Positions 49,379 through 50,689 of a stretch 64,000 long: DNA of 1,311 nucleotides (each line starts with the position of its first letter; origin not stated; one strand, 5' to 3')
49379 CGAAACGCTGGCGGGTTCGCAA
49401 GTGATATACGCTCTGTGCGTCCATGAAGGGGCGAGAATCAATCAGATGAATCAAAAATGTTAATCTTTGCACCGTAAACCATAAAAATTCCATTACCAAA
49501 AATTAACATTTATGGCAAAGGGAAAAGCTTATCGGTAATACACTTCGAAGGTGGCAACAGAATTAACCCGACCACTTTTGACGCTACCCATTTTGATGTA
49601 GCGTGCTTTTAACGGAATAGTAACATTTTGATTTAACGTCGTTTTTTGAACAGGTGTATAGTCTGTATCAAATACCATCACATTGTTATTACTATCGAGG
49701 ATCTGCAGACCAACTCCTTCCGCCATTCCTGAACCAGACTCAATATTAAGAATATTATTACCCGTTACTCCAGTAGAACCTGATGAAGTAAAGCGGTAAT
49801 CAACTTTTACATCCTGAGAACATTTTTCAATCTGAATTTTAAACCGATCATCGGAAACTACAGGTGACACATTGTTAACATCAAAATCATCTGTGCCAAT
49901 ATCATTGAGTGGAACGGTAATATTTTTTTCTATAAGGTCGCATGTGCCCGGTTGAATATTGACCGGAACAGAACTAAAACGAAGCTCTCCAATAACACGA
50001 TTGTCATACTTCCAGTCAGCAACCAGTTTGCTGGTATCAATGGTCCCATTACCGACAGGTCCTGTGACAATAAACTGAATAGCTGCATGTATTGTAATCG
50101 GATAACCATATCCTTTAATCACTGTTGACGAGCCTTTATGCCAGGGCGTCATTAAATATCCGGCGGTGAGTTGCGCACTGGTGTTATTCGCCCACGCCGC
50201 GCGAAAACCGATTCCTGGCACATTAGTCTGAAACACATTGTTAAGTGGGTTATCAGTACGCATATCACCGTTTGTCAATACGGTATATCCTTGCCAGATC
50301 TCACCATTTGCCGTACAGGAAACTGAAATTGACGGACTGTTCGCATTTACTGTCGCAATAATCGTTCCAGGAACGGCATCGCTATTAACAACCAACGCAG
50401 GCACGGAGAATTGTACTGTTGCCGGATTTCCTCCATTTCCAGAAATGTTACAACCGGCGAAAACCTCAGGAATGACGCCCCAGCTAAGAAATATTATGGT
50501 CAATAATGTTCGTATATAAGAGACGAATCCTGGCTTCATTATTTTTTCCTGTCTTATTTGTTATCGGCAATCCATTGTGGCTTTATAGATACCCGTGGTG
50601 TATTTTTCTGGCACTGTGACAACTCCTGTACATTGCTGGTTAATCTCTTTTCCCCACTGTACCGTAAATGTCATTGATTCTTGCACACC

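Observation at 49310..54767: AT-rich four-gene chaperone-usher fimbrial islet between fhuA and mrcB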

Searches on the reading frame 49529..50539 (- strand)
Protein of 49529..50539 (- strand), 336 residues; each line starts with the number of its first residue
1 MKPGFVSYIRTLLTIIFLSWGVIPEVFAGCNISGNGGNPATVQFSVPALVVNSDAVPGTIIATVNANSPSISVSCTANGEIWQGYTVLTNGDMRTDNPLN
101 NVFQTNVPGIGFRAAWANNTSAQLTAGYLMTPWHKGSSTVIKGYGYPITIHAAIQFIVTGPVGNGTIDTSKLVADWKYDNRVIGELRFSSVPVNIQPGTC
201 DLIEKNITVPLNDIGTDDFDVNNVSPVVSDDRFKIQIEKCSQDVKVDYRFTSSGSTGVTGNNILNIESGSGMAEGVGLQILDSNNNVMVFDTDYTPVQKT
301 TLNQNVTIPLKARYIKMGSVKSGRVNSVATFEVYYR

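Call 4: search_protein_families(proteins=[window:49529-50539:-], library=ncbifam, max_evalue=0.001)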
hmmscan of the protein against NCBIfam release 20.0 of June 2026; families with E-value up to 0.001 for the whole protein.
window:49529-50539:- (336 aa): 8 families
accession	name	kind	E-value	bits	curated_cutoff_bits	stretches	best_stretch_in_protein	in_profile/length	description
NF052362.1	FimF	equivalog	1.7e-12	47.2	200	1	205-335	44-174/175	type 1 fimbrial adaptor subunit FimF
NF011828.0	PRK15300.1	equivalog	4.8e-08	33.1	229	1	227-335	67-178/179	fimbrial protein StiA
NF011741.1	PRK15194.1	equivalog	5.1e-08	33.1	140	1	208-335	56-184/185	type 1 fimbrial major subunit FimA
NF052361.1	FimI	equivalog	1.8e-06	27.8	300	1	184-335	30-178/179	type 1 fimbrial minor subunit FimI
NF011756.0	PRK15209.1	equivalog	0.00032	20.3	221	1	230-332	69-170/174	long polar fimbrial major subunit LpfA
NF011796.0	PRK15263.1-2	equivalog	0.00062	19.6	213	0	193-335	37-192/193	putative fimbrial protein StaE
NF011734.0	PRK15187.1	equivalog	0.00064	19.4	247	1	231-335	77-179/180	fimbrial protein BcfA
NF011738.0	PRK15191.1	equivalog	0.00085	19.2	238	0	228-335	64-171/172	fimbrial protein BcfF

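Call 5: search_solved_structures(query=window:49529-50539:-, max_evalue=0.01, show_alignments=2)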
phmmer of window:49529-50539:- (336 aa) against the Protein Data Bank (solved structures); distinct sequences matched with E-value up to 0.01: 19.
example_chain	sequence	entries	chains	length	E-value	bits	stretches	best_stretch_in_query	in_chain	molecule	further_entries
5lp9_A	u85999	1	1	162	8.6e-11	44.5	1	208-336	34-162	Major type 1 subunit fimbrin (Pilin)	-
4dwh_B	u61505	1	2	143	1.2e-09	40.7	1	229-336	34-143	Type-1 fimbrial protein, A chain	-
2m5g_A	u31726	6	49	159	1.3e-09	40.6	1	229-336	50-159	Type-1 fimbrial protein, A chain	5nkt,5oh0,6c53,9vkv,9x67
6r7e_A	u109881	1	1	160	1.3e-09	40.6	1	229-336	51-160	FimA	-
2n7h_A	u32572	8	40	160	1.3e-09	40.6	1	229-336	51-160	FimA | Type-1 fimbrial protein, A chain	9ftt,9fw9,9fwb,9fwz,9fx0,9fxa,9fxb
3sqb_B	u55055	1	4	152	1.4e-09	40.6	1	229-336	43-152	Type-1 fimbrial protein, A chain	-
6r74_A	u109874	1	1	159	1.4e-09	40.5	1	229-336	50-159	Type-1 fimbrial protein, A chain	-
6swh_C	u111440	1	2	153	1.4e-09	40.5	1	229-336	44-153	Type-1 fimbrial protein, A chain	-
6y7s_A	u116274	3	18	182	1.9e-09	40.1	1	229-335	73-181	Type-1 fimbrial protein, A chain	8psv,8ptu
6s09_F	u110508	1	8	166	2e-09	40.1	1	230-336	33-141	FimA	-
2jty_A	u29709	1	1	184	2e-09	40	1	229-335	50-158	Type-1 fimbrial protein, A chain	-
9iug_A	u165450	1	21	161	3e-09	39.5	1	208-336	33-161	FimA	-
4j3o_F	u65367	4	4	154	8.6e-05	24.8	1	205-335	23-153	Protein FimF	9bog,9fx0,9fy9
3bwu_F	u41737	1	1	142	8.8e-05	24.8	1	205-335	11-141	Protein fimF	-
6e14_F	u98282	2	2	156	8.9e-05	24.8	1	205-335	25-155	Protein FimF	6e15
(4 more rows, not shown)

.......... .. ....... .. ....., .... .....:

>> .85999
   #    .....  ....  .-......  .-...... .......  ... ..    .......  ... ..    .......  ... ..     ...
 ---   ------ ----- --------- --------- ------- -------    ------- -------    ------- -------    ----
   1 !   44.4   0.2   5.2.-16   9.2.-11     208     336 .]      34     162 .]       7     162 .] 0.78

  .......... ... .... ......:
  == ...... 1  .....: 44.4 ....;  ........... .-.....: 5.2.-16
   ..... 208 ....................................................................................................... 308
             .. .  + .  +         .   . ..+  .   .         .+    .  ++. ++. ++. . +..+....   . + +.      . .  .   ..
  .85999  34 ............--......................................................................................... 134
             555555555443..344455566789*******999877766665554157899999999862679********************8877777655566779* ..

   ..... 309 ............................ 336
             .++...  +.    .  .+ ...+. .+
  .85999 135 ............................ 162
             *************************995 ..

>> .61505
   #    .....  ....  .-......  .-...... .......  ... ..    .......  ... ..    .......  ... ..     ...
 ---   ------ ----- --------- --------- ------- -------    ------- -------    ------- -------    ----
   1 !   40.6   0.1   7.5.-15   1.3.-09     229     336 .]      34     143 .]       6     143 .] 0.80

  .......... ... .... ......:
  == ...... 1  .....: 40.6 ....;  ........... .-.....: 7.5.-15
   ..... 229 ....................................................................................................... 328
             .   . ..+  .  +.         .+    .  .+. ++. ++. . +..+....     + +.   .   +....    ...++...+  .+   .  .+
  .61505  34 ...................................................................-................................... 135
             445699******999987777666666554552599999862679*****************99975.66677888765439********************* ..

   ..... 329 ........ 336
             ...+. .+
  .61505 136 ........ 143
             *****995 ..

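Call 10: profile_search(protein=window:49529-50539:-)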
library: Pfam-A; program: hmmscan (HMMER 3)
A. the first sequence (336 residues): domains with independent E <= 10: 3; with E <= 0.001: 2
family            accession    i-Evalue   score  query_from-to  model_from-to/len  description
Fimbrial          PF00419.26    9.5e-15    55.6     196-335         9-150/151  Fimbrial protein
MrkDrd            PF22003.2     3.9e-05    23.9      45-122         4-81/142  MrkD-like receptor binding domain
CUB_M02D8_5_7th   PF23068.1         2.3     9.0     227-315        14-95/114  M02D8_5-like, seventh CUB domain
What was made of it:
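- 49529..50539 (-): ushD, two-domain tip adhesin (336 aa). The receptor-binding domain spans about residues 29-196 and the pilin domain about 197-336. It has no N-terminal donor strand. Pfam Fimbrial at 196-335 and a weak MrkDrd hit at 45-122 (call 10).
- Closest known: Receptor-binding domains of MrkD. Same: There is also a weak Pfam MrkDrd hit (call 10).
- The only Pfam hint for the N-terminal domain is MrkDrd (call 10).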

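Call 29: find_homologous_proteins(query=window:49529-50539:-, max_evalue=0.00001)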
Query window:49529-50539:- (336 aa): 57 proteins with E <= 0.00001 among 2081 candidates.
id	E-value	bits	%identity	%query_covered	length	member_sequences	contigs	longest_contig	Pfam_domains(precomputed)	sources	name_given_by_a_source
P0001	3.4e-216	735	98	100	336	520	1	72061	PF00419.27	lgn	-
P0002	7.8e-208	707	94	100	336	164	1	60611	PF00419.27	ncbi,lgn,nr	ncbi:TPA: type 1 fimbrial protein [Escherichia coli]|nr:type 1 fimbrial protein [Escherichia coli]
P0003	3.6e-181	619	82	100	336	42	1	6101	PF00419.27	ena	-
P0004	9.1e-180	615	82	100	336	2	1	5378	PF00419.27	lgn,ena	-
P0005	5.2e-163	560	74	100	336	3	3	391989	PF00419.27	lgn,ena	-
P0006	2.2e-158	545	72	100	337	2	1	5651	PF00419.27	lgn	-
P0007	3.2e-135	468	62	100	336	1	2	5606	PF00419.27,PF22003.3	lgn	-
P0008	4.9e-135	468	63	100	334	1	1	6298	PF00419.27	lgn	-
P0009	4.9e-130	451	99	62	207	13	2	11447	PF00419.27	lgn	-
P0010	6.4e-121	421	62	97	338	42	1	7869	PF00419.27,PF22003.3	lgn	-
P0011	1.4e-116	407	56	98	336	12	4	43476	PF00419.27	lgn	-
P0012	9.4e-116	404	60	96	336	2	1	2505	PF00419.27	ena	-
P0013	3.9e-115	402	54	100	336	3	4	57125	PF00419.27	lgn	-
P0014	1.0e-114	401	57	96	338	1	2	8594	PF00419.27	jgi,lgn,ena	-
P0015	6.4e-114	398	57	100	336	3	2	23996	PF00419.27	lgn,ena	-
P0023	2.1e-103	364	56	97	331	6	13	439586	PF00419.27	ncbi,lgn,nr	ncbi:type 1 fimbrial protein [Salmonella enterica]|nr:type 1 fimbrial protein [Salmonella enterica s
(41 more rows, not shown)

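Call 33: find_encoding_contigs(protein=P0005, flank=6000, max_places=3)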
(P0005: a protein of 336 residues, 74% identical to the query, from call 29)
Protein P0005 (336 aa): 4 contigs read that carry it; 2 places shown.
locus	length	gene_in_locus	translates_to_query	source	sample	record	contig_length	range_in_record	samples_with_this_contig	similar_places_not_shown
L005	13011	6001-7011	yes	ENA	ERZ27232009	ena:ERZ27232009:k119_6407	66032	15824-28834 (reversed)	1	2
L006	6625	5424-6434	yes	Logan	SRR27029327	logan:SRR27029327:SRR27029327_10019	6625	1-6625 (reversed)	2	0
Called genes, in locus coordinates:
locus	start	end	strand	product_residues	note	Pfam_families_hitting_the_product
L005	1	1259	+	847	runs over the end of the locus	PF14812:PBP1_TM, PF14814:UB2H, PF00912:Transgly, PF00905:Transpeptidase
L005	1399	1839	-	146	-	-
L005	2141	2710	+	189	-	PF00419:Fimbrial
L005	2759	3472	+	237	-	PF00345:PapD_N, PF02753:PapD_C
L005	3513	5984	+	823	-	PF13954:PapC_N, PF00577:Usher, PF13953:PapC_C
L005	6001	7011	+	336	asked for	PF00419:Fimbrial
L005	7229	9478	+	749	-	PF07715:Plug, PF00593:TonB_dep_Rec_b-barrel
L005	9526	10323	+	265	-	PF00005:ABC_tran, PF02463:SMC_N (faint), PF13304:AAA_21 (faint)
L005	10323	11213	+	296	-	PF01497:Peripla_BP_2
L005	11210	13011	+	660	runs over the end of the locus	PF01032:FecCD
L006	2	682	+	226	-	?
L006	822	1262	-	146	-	-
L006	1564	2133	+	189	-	PF00419:Fimbrial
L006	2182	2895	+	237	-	PF00345:PapD_N, PF02753:PapD_C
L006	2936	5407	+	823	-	PF13954:PapC_N, PF00577:Usher, PF13953:PapC_C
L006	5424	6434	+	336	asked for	PF00419:Fimbrial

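Call 35: search_protein_families(proteins=[L005:1402-1839:-], library=ncbifam, max_evalue=0.1)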
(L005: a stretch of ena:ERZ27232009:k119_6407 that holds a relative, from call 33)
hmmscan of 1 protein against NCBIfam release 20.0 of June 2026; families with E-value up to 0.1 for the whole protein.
L005:1402-1839:- (146 aa): 2 families
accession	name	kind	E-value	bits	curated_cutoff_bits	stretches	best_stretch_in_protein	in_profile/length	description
NF033592.1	transpos_IS4_1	equivalog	7.6e-11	41.7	115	2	67-96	275-304/332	IS4 family transposase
NF033541.0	transpos_ISH3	equivalog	0.0026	17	225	1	70-109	246-283/298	ISH3 family transposase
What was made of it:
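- Tried and rejected: It is an IS4 transposase fragment (call 35).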

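Call 38: find_related_loci(query=A1, collection=genome_contigs, flank=7000)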
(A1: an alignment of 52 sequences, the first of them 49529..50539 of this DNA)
Query A1 (336 aa) in genome_contigs; peptide patterns used: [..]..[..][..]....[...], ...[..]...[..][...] (x = any residue, [..] = any of these).
285 stretches matched a pattern; 145 encode a relative of the query (tblastn E <= 1e-3); the best 80 are kept; 79 distinct loci.
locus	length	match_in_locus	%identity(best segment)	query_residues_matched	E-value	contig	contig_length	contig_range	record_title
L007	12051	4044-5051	90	1-336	0e+0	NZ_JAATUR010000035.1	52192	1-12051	Escherichia coli strain SCPM-O-B-8794 35length=52192, whole genome shotgun sequence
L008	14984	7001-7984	60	12-336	5e-122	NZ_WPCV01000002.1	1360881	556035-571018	Citrobacter sp. On2M On2M_2, whole genome shotgun sequence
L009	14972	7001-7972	53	16-336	9e-106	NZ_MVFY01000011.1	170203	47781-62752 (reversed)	Citrobacter portucalensis strain A60 A60_S7_L001_NODE_11_length_170203_cov_21.6275, whole genome shotgun sequence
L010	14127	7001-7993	42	5-336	8e-75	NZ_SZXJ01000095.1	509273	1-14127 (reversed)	Citrobacter sp. wls619 contig29, whole genome shotgun sequence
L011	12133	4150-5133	42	9-336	2e-74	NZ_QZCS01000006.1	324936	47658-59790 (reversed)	Enterobacter chuandaensis strain 090028 6, whole genome shotgun sequence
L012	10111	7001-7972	43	12-336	2e-73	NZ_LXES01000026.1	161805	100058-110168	Enterobacter soli ATCC BAA-2102 Sequence00026, whole genome shotgun sequence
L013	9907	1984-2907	44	26-336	4e-73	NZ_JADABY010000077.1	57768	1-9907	Citrobacter sp. Res13-Sevr-PEB04-36 seq_tig77, whole genome shotgun sequence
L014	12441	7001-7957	45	12-336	1e-72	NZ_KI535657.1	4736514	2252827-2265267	Enterobacter sp. MGH 24 addUF-supercont-complete, whole genome shotgun sequence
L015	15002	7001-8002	41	1-336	7e-72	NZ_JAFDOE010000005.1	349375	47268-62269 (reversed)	Citrobacter sp. FP75 contig5, whole genome shotgun sequence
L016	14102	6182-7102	43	28-336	2e-71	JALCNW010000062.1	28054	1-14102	MAG: Enterobacter sp. isolate UW_MP_ENTER5_1 Ga0455787_00576, whole genome shotgun sequence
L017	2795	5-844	46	54-336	1e-71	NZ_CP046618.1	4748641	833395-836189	Enterobacter asburiae strain AEB30 chromosome, complete genome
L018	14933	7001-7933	41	23-336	3e-70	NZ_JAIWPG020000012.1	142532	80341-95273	Lelliottia sp. WAP21 12, whole genome shotgun sequence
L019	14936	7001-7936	41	22-336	1e-69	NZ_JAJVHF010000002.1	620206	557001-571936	Huaxiibacter chinensis strain 155047 contig00002, whole genome shotgun sequence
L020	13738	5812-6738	42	27-336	4e-69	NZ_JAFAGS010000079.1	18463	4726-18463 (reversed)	MAG: Pluralibacter sp. isolate CP_BE_BS_1 BE_BS_k147_8061460, whole genome shotgun sequence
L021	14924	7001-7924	38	26-336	6e-63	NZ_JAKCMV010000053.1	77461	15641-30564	Enterobacter asburiae strain INSAq146 Aq146_contig_53, whole genome shotgun sequence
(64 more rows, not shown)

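Call 40: predict_structure(alignment_id=A1)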
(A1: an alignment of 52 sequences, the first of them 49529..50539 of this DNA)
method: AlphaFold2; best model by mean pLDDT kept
length: 336 residues; sequences in the alignment: 52
mean_pLDDT: 91.2   pTM: 0.58
mean pLDDT of the five models: 91.2, 91.0, 90.8, 90.8, 88.0
residues with pLDDT >= 90: 254; 70-90: 67; 50-70: 14; < 50: 1
segments of 3 or more residues with pLDDT < 50: none
pLDDT, mean of each block of 10 residues (from residue 1): 72 80 66 92 94 88 95 93 96 94 96 93 90 94 93 96 92 95 95 80 88 94 96 92 89 95 96 96 97 92 91 96 95 88
secondary structure, 60 per line:
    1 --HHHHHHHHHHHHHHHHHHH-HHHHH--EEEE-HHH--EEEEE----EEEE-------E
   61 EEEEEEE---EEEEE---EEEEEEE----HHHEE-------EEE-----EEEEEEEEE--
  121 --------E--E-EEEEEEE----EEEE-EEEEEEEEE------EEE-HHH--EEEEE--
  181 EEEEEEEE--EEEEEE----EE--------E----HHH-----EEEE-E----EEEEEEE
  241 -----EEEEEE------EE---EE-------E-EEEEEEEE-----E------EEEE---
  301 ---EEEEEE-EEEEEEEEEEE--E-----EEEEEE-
elements in order: H3-21 H23-27 E30-33 E40-44 E49-52 E60-67 E71-75 E79-85 E102-104 E110-118 E134-140 E145-148 E150-158 E165-167 E174-178 E181-188 E191-196 E224-227 E234-240 E246-251 E274-281 E294-297 E304-309 E311-321 E330-335
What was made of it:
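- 49529..50539 (-): AlphaFold model with pLDDT 91.2 (call 40).
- Adhesin: AlphaFold pLDDT 91.2 (call 40).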

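Call 43: fold_search(model_id=the predicted structure, library=pdb)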
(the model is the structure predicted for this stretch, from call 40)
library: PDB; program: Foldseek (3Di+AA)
matches with E <= 10: 1011; with E <= 0.001: 115
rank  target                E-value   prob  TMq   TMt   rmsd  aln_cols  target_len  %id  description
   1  5cyl_G                1.3e-11  1.00  0.31  0.30  14.1       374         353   15  Crystal structure of the CupB6 tip adhesin from Pseudomonas aeruginosa (released 2016-10-05)
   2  5cyl_B                1.8e-11  1.00  0.32  0.30  14.2       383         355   15  Crystal structure of the CupB6 tip adhesin from Pseudomonas aeruginosa (released 2016-10-05)
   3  5cyl_C                2.0e-11  1.00  0.32  0.30  13.9       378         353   16  Crystal structure of the CupB6 tip adhesin from Pseudomonas aeruginosa (released 2016-10-05)
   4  5cyl_A                4.0e-11  1.00  0.27  0.25  14.8       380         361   15  Crystal structure of the CupB6 tip adhesin from Pseudomonas aeruginosa (released 2016-10-05)
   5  5cyl_H                4.2e-11  1.00  0.33  0.31  14.7       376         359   17  Crystal structure of the CupB6 tip adhesin from Pseudomonas aeruginosa (released 2016-10-05)
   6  5cyl_F                4.4e-11  1.00  0.28  0.28  14.6       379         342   14  Crystal structure of the CupB6 tip adhesin from Pseudomonas aeruginosa (released 2016-10-05)
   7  5cyl_E                8.7e-11  1.00  0.32  0.31  14.3       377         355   16  Crystal structure of the CupB6 tip adhesin from Pseudomonas aeruginosa (released 2016-10-05)
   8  5cyl_D                1.1e-10  1.00  0.28  0.27  14.5       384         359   14  Crystal structure of the CupB6 tip adhesin from Pseudomonas aeruginosa (released 2016-10-05)
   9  5jr4_A                1.5e-10  1.00  0.30  0.36  12.5       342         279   16  Crystal structure of FimH A27V/V163A from E. coli UTI89 bound to FimG N-terminal extension (released 2017-02-22)
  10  7szo_H                8.2e-10  1.00  0.34  0.40  13.6       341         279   16  Structure of a bacterial fimbrial tip containing FocH (released 2021-12-29)
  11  1qun_B                8.2e-10  1.00  0.32  0.37  10.6       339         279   15  X-RAY STRUCTURE OF THE FIMC-FIMH CHAPERONE ADHESIN COMPLEX FROM UROPATHOGENIC E.COLI (released 1999-08-31)
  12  3rfz_A                2.3e-09  1.00  0.32  0.38  10.5       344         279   15  Crystal structure of the FimD usher bound to its cognate FimC:FimH substrate (released 2011-06-01)
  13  5jqi_F                4.6e-09  1.00  0.32  0.39  14.3       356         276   14  Crystal structure of FimH A62S from E. coli UTI89 bound to FimG N-terminal extension (released 2017-02-22)
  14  3jwn_H                5.1e-09  1.00  0.32  0.38  14.4       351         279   15  Complex of FimC, FimF, FimG and FimH (released 2010-06-16)
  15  1kiu_B                5.4e-09  1.00  0.27  0.32  10.9       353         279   14  FimH adhesin Q133N mutant-FimC chaperone complex with methyl-alpha-D-mannose (released 2002-06-05)
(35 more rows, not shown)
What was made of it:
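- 49529..50539 (-): Foldseek top hits are CupB6, FimH, FocH and LpfD (call 43).
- On Classical chaperone-usher fimbrial operon: The UshD pilin domain matches FimA structures (calls 5, 43).
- Whole-chain Foldseek hits include FimH, FocH and LpfD (call 43).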
